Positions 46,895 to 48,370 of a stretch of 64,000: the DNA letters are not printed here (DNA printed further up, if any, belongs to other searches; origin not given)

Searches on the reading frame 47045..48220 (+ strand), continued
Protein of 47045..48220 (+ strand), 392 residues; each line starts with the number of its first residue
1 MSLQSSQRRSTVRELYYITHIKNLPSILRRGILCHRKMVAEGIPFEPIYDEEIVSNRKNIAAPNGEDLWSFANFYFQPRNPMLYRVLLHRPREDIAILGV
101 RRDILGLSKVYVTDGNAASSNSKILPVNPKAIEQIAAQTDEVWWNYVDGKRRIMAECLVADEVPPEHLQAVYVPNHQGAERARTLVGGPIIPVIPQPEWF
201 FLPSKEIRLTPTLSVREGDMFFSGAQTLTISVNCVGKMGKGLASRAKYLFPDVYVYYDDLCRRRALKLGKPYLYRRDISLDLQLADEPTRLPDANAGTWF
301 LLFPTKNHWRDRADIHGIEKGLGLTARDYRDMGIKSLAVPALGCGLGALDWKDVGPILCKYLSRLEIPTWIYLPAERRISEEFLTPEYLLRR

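Call 23: find_encoding_contigs(protein=P0001, flank=10000, max_places=6)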
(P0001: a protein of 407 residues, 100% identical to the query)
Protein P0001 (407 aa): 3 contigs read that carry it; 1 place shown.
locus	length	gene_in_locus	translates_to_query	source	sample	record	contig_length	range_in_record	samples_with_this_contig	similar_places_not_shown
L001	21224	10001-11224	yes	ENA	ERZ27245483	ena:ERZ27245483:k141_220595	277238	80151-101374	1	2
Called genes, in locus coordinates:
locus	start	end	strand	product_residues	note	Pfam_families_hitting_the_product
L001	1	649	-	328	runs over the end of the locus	PF00005:ABC_tran, PF13304:AAA_21 (faint), PF03459:TOBE (faint)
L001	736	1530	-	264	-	PF00528:BPD_transp_1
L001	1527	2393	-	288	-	PF13531:SBP_bac_11, PF12974:Phosphonate-bd (weak)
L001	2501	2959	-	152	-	PF00072:Response_reg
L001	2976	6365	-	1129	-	PF00989:PAS, PF08447:PAS_3, PF08448:PAS_4, PF13426:PAS_9, PF00989:PAS, PF08448:PAS_4, PF00989:PAS, PF13426:PAS_9, +16 more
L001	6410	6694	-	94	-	-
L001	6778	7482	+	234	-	-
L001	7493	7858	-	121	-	-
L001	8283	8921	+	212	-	PF01522:Polysacc_deac_1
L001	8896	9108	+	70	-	-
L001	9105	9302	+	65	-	PF10049:DUF2283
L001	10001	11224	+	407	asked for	PF14487:DarT, PF01661:Macro (faint)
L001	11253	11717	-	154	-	-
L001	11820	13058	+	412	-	PF09861:Lar_N, PF21113:LarA_C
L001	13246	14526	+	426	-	PF01566:Nramp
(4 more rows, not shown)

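Call 29: find_related_loci(query=A1, collection=genome_contigs, flank=8000)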
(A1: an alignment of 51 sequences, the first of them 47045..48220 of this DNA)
Query A1 (392 aa) in genome_contigs; peptide patterns used: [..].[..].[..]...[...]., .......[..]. (x = any residue, [..] = any of these).
325 stretches matched a pattern; 290 encode a relative of the query (tblastn E <= 1e-3); the best 80 are kept; 80 distinct loci.
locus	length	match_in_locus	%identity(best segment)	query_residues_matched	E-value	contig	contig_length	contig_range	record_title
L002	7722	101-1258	59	12-390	5e-152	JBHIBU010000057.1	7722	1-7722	MAG: Dehalococcoidia bacterium isolate FS_3_bin.7 NODE_1129_length_7722_cov_7.783227, whole genome shotgun sequence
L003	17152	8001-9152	58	12-390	5e-149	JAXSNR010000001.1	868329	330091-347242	MAG: Aquificaceae bacterium isolate QQ_201709_bins_137 QQ_201709_bins_137_scaffold_1, whole genome shotgun sequence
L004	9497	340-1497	56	8-390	2e-148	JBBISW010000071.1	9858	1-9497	MAG: Chloroflexota bacterium isolate SLF170214_bin_382 NODE_5657_length_9858_cov_12.221769, whole genome shotgun sequenc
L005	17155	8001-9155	58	8-390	1e-146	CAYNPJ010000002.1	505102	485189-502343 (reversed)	MAG TPA_asm: uncultured Ignavibacteria bacterium isolate binchicken_co107_133 genome assembly, contig: NODE_11_length_50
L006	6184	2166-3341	55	5-392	1e-146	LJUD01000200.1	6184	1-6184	MAG: bacterium SM23_31 isolate SM23_31 WORSMTZ_42165, whole genome shotgun sequence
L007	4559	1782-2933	58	10-390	5e-148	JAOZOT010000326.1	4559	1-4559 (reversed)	MAG: Anaerolineae bacterium isolate GMC4.maxbin2.235_sub GMC4_39054_length_4559_cov_21.121004, whole genome shotgun sequ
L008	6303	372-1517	57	12-390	2e-144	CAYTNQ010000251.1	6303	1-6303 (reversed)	MAG TPA_asm: uncultured Anaerolineales bacterium isolate binchicken_co294_35 genome assembly, contig: NODE_10212_length_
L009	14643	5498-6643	55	12-391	5e-143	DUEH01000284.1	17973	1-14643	MAG TPA_asm: Chloroflexi bacterium isolate G576 Contig284, whole genome shotgun sequence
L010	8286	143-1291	57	12-390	1e-142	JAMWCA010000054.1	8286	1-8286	MAG: Candidatus Omnitrophota bacterium isolate DG02_2.bins.52.Tibet NODE_5076_length_8286_cov_7.204805, whole genome sho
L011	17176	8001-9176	55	1-392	2e-142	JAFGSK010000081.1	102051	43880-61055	MAG: candidate division WOR-3 bacterium isolate Zod_Metabat.887 k87_12747899, whole genome shotgun sequence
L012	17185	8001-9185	53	1-392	2e-142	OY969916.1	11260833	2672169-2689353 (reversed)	MAG: uncultured Chloroflexia bacterium isolate MFD01916.bin.3.39 genome assembly, chromosome: 1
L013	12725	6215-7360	57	12-390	3e-142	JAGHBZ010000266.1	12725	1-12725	MAG: Candidatus Sumerlaeota bacterium isolate AUK269 PB_MBMC_223_c_000000000298, whole genome shotgun sequence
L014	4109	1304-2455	57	12-391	2e-145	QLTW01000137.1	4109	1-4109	MAG: Candidatus Psychracetigena formicireducens isolate BS525 DDT42_137, whole genome shotgun sequence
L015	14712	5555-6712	55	12-392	2e-141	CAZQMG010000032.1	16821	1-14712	MAG TPA_asm: uncultured Clostridia bacterium isolate binchicken_co262_90 genome assembly, contig: NODE_3673_length_16821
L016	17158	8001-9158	56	8-390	5e-141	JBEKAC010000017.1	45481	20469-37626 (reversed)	MAG: Dehalococcoidales bacterium isolate SPRUCE 103 SPRUCE_103_17, whole genome shotgun sequence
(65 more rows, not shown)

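Call 42: search_protein_families(library=pfam, alignment_id=A2, max_evalue=0.00001)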
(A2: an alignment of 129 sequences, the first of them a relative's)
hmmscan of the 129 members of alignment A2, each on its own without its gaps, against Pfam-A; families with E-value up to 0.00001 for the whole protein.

A. member 1, L002:1264-2328:+ (355 aa): 1 family
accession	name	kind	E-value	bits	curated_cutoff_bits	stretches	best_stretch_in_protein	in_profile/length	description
PF00291.31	PALP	-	2.1e-76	257.5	35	1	28-322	1-295/295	Pyridoxal-phosphate dependent enzyme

B. families by the number of members that match (of 129 scanned): 168 families (the first 25 are shown)
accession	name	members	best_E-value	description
PF04851.21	ResIII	6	3e-13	Type III restriction enzyme, res subunit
PF00270.35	DEAD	5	8.8e-34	DEAD/DEAH box helicase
PF07669.17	Eco57I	3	7.9e-37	Eco57I restriction-modification methylase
PF00271.37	Helicase_C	3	2.5e-19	Helicase conserved C-terminal domain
PF04055.27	Radical_SAM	3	1.8e-16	Radical SAM superfamily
PF13450.12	NAD_binding_8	3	5.7e-10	NAD(P)-binding Rossmann-like domain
PF05626.16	DUF790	2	1.6e-116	Protein of unknown function (DUF790)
PF01425.27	Amidase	2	3.6e-111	Amidase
PF00291.31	PALP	2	2.1e-76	Pyridoxal-phosphate dependent enzyme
PF19289.4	PmbA_TldD_3rd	2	1e-59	PmbA/TldA metallopeptidase C-terminal domain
PF00005.33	ABC_tran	2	1.8e-58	ABC transporter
PF00676.26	E1_dh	2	2e-53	Dehydrogenase E1 component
PF01266.30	DAO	2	1e-41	FAD dependent oxidoreductase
PF02780.25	Transketolase_C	2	7.2e-36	Transketolase, C-terminal domain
PF02779.29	Transket_pyr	2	5.8e-33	Transketolase, pyrimidine binding domain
PF14487.12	DarT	2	4.3e-25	ssDNA thymidine ADP-ribosyltransferase, DarT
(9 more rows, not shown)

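Call 43: find_encoding_contigs(protein=P0002, flank=5000, max_places=3)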
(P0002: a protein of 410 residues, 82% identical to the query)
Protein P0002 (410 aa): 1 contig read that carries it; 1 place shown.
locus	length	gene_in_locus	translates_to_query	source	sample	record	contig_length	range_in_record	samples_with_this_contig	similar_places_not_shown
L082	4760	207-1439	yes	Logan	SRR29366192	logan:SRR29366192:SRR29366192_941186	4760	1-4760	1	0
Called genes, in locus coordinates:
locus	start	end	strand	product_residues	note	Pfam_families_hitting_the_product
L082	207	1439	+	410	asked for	PF14487:DarT, PF01661:Macro (weak)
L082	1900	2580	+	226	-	-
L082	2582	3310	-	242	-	-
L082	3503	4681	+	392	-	PF13191:AAA_16 (weak), PF00004:AAA (faint), PF13173:AAA_14 (faint)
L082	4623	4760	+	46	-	?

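Call 44: find_encoding_contigs(protein=P0123, flank=8000, max_places=3)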
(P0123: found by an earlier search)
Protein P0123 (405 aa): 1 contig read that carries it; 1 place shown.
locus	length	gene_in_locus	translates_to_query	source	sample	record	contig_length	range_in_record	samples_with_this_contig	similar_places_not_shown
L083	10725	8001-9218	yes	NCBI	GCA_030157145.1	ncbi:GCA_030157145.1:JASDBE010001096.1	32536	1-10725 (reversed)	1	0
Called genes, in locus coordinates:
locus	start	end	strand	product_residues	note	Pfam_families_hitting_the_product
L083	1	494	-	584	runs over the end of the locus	-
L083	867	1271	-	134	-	PF01850:PIN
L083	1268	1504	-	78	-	PF04014:MazE_antitoxin (weak)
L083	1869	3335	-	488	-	PF01546:Peptidase_M20, PF07687:M20_dimer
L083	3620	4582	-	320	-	PF00248:Aldo_ket_red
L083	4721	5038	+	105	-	PF00326:Peptidase_S9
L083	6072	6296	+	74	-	-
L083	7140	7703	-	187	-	-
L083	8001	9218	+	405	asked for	PF14487:DarT, PF01661:Macro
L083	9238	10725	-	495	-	?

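Call 45: predict_structure(alignment_id=A1)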
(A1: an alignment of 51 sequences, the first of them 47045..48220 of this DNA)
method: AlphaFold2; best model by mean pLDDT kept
length: 392 residues; sequences in the alignment: 51
mean_pLDDT: 85.9   pTM: 0.83
mean pLDDT of the five models: 85.9, 85.2, 83.7, 82.2, 77.9
residues with pLDDT >= 90: 228; 70-90: 108; 50-70: 36; < 50: 20
segments of 3 or more residues with pLDDT < 50: 1-9, 287-296
pLDDT, mean of each block of 10 residues (from residue 1): 39 92 95 96 91 87 94 93 85 96 94 88 91 85 55 89 96 95 82 93 93 93 86 72 66 86 92 80 52 57 91 95 97 93 87 96 97 87 95 72
secondary structure, 60 per line:
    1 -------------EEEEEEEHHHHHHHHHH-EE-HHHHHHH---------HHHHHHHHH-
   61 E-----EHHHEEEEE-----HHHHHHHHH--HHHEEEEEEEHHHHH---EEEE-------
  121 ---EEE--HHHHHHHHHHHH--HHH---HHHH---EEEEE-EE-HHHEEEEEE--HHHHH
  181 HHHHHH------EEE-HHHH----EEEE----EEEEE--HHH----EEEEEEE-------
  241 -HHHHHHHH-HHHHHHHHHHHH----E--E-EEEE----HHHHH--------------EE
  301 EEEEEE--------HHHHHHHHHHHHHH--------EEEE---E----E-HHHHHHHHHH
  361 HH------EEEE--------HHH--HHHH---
elements in order: E14-20 H21-30 H35-41 H51-59 E71-75 H81-89 E95-101 H102-106 E110-113 E124-126 H129-140 H149-152 E156-160 E168-173 H176-186 E193-195 H197-200 E205-208 E213-217 E227-233 H242-249 H251-262 E272-275 H280-284 E299-306 H315-328 E337-340 H351-362 E369-372 H386-389

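Call 47: fold_search(model_id=the predicted structure, library=pdb)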
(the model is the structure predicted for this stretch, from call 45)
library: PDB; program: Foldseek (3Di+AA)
matches with E <= 10: 743; with E <= 0.001: 225
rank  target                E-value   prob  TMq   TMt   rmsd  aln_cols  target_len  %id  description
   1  7omu_AAA              1.4e-46  1.00  0.89  0.93   2.1       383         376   51  Thermosipho africanus DarTG in complex with ADP-ribose (released 2021-06-23)
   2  5m3e                  8.4e-13  1.00  0.36  0.89   2.7       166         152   31  Macrodomain of Thermus aquaticus DarG in complex with ADP-ribose (released 2016-12-21)
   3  5m31                  6.8e-12  1.00  0.35  0.88   2.8       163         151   31  Macrodomain of Thermus aquaticus DarG (released 2016-12-21)
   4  7omy_AAA              7.2e-12  1.00  0.42  0.76   3.0       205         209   22  Thermus sp. 2.9 DarT in complex with carba-NAD+ and ssDNA (released 2021-06-23)
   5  5m3i_A                1.2e-11  1.00  0.35  0.87   3.1       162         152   31  Macrodomain of Mycobacterium tuberculosis DarG (released 2016-12-21)
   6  7omv                  1.7e-11  1.00  0.41  0.74   3.1       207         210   22  Thermus sp. 2.9 DarT (released 2021-06-23)
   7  7yk3_A                3.3e-11  1.00  0.42  0.70   3.4       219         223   23  Crystal structure of DarTG toxin-antitoxin complex from Mycobacterium tuberculosis (released 2023-05-31)
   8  7omw                  1.1e-10  1.00  0.41  0.76   3.2       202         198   22  Thermus sp. 2.9 DarT in complex with NAD+ (released 2021-06-23)
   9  7omx                  1.8e-10  1.00  0.40  0.76   3.4       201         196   21  Thermus sp. 2.9 DarT in complex with carba-NAD+ (released 2021-06-23)
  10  7yk3_C                2.0e-10  1.00  0.41  0.69   3.2       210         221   23  Crystal structure of DarTG toxin-antitoxin complex from Mycobacterium tuberculosis (released 2023-05-31)
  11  8baq                  3.2e-09  1.00  0.35  0.62   5.0       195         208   20  E. coli C7 DarT1 in complex with NAD+ (released 2023-07-12)
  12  4j5q                  5.7e-08  1.00  0.33  0.83   3.4       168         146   20  TARG1 (C6orf130), Terminal ADP-ribose Glycohydrolase 1, apo structure (released 2013-03-27)
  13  2l8r_MODEL_1_A        1.2e-07  1.00  0.33  0.79   2.4       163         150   20  Solution structure of human protein C6orf130 in complex with ADP-ribose (released 2011-02-23)
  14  4j5r_B                1.5e-07  1.00  0.33  0.85   2.2       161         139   20  TARG1 (C6orf130), Terminal ADP-ribose Glycohydrolase 1 bound to ADP-HPD (released 2013-03-27)
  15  4j5s_A                2.7e-07  1.00  0.33  0.83   2.2       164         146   20  TARG1 (C6orf130), Terminal ADP-ribose Glycohydrolase 1 ADP-ribose complex (released 2013-03-27)
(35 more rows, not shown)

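Call 57: search_dna_similar(query=window:47045-48220:+, collection=phages, mode=protein, max_evalue=0.00001, max_rows=15)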
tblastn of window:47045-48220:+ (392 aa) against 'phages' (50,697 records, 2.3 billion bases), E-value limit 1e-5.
Records with a match: 238; places in all: 238; records where one place covers at least 80% of the query: 1.
Best place of each record, by identity: <60% 238.
By first word of the organism name: Pseudomonas 69; Escherichia 43; Erwinia 43; Salmonella 23; Serratia 11; Vibrio 9; Streptomyces 7; Rhodococcus 6; Klebsiella 5; Shigella 3; and 13 more.
By host as written in the record: - 32; Pseudomonas aeruginosa 28; Escherichia coli 26; Erwinia amylovora 25; Erwinia amylovora ATCC 29780 12; Pseudomonas aeruginosa PAO1 8; Rhodococcus erythropolis RIA 643 6; Salmonella enterica 4; and 63 more.
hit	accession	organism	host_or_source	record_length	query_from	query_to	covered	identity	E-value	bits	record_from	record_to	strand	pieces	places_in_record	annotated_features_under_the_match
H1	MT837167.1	Bacteriophage sp.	human fecal samples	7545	15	375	92%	28.1%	6e-31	130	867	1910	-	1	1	record has no annotation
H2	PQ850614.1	Escherichia phage LorandFenyves_Bas91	Escherichia coli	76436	196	378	47%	35.6%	3e-20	99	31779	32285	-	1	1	phosphatase | hypothetical protein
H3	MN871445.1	Serratia phage KpHz_2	Klebsiella pneumoniae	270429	213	362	38%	43.0%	1e-23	108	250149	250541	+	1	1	record has no annotation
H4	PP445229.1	Escherichia phage EC.W2-6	Escherichia coli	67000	196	378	47%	35.1%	2e-21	102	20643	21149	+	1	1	hypothetical protein (x2)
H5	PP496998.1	Escherichia phage EC.W14-3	Escherichia coli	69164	196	378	47%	35.1%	2e-21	102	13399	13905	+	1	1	hypothetical protein (x2)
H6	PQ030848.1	Escherichia phage EC.W8-1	Escherichia coli ATCC 25922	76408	196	378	47%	35.1%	2e-21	102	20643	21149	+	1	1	hypothetical protein (x2)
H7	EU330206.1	Escherichia phage phiEco32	Escherichia coli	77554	196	378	47%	35.1%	8e-21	100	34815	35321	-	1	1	Appr-1-p processing enzyme family | hypothetical protein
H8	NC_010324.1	Escherichia phage phiEco32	Escherichia coli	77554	196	378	47%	35.1%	8e-21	100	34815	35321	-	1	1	Appr-1-p processing enzyme family | hypothetical protein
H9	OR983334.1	Escherichia phage 1-6bf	Escherichia coli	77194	196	378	47%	35.1%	4e-20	98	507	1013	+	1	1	hypothetical protein (x2)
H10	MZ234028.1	Escherichia phage vB_EcoP-CHD5UKE1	Escherichia coli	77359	196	378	47%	35.1%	8e-20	97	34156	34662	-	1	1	hypothetical protein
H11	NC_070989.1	Escherichia phage vB_EcoP-CHD5UKE1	Escherichia coli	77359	196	378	47%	35.1%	8e-20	97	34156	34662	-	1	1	hypothetical protein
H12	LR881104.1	Klebsiella phage vB_KvM-Eowyn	-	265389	213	362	38%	42.4%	2e-24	111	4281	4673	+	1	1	Appr-1-p processing enzyme family protein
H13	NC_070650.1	Klebsiella phage vB_KvM-Eowyn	-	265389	213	362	38%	42.4%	2e-24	111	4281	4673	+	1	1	Appr-1-p processing enzyme family protein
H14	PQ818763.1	Shigella phage ShigP1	Shigella flexneri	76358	196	378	47%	34.6%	2e-20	99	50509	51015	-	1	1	Appr-1-p processing enzyme family protein | o-spanin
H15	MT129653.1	Escherichia phage MN03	enteropathogenic Escherichia coli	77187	196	378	47%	34.6%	2e-20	99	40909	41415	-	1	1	hypothetical protein (x2)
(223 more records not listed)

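Call 58: search_dna_similar(query=window:47045-48220:+, collection=plasmids, mode=protein, max_evalue=0.00001, max_rows=15)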
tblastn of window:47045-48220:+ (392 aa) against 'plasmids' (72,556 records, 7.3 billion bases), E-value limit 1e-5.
Records with a match: 116; places in all: 117; records where one place covers at least 80% of the query: 8.
Best place of each record, by identity: <60% 116.
By first word of the organism name: Bacillus 34; Zymomonas 16; Rhizobium 7; Moraxella 6; Agrobacterium 5; Synechocystis 4; Sulfitobacter 3; Cytobacillus 3; Streptomyces 2; Klebsiella 2; and 30 more.
By predicted mobility (MOB-suite, as given by PLSDB): non-mobilizable 79; conjugative 20; mobilizable 17.
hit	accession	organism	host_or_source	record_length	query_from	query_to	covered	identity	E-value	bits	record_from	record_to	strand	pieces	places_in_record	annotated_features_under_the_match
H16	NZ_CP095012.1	Streptomyces sp. 2P-4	cell culture,mudflats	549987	13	374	88%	30.4%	3e-26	145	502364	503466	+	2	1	macro domain-containing protein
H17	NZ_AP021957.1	Klebsiella quasipneumoniae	-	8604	12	385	87%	30.6%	5e-34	171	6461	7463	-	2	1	DUF4433 domain-containing protein | macro domain-containing protein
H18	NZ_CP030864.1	Streptomyces globosus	cell culture,environment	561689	13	374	92%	28.7%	2e-29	127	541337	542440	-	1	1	DUF4433 domain-containing protein | macro domain-containing protein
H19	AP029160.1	Pigmentibacter ruber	Homo sapiens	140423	13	379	94%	28.1%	2e-28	124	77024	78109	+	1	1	darT: toxin-antitoxin system toxin DarT | macro domain-containing protein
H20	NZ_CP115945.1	Ralstonia syzygii R24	Syzygium aromaticum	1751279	15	386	93%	26.6%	1e-17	116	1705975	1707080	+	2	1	none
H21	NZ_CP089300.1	Methylobacterium currus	Solanum lycopersicum,single cell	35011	14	376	89%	27.3%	1e-23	137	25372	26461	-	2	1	DUF4433 domain-containing protein | macro domain-containing protein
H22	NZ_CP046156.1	Leptolyngbya sp. BL0902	cell culture,open pond on an algae farm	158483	15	375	92%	25.4%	5e-26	117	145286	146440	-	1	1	DUF4433 domain-containing protein | macro domain-containing protein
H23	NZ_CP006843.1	Corynebacterium glyciniphilum AJ 3170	-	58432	9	365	83%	27.7%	1e-21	129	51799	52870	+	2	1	DUF4433 domain-containing protein | macro domain-containing protein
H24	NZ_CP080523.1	Mesorhizobium sp. AR10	Astragalus sp.,Cell culture,root nodule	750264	206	392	48%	34.3%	4e-21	102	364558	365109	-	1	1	macro domain-containing protein | DUF4433 domain-containing protein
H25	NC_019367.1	Paracoccus marcusii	-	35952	212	366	40%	39.7%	9e-23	107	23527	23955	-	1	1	macro domain-containing protein | DUF4433 domain-containing protein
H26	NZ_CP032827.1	Sphingomonas paeninsulae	whole organism,soil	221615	212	378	43%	36.3%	9e-15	84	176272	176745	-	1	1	macro domain-containing protein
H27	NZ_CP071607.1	Rhizobium binae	lentil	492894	220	372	39%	39.2%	1e-25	116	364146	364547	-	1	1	macro domain-containing protein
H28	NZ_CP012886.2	Mycobacterium intracellulare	sputum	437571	218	379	41%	36.4%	1e-19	99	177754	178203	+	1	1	macro domain-containing protein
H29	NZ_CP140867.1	Rhizobium leguminosarum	Trifolium pratense,whole organism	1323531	209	391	47%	32.1%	5e-16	87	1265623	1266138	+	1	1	record has no annotation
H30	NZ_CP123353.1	Agrobacterium pusense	laboratory contaminant from a culture ...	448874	209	374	42%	35.3%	6e-23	108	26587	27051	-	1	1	macro domain-containing protein | DUF4433 domain-containing protein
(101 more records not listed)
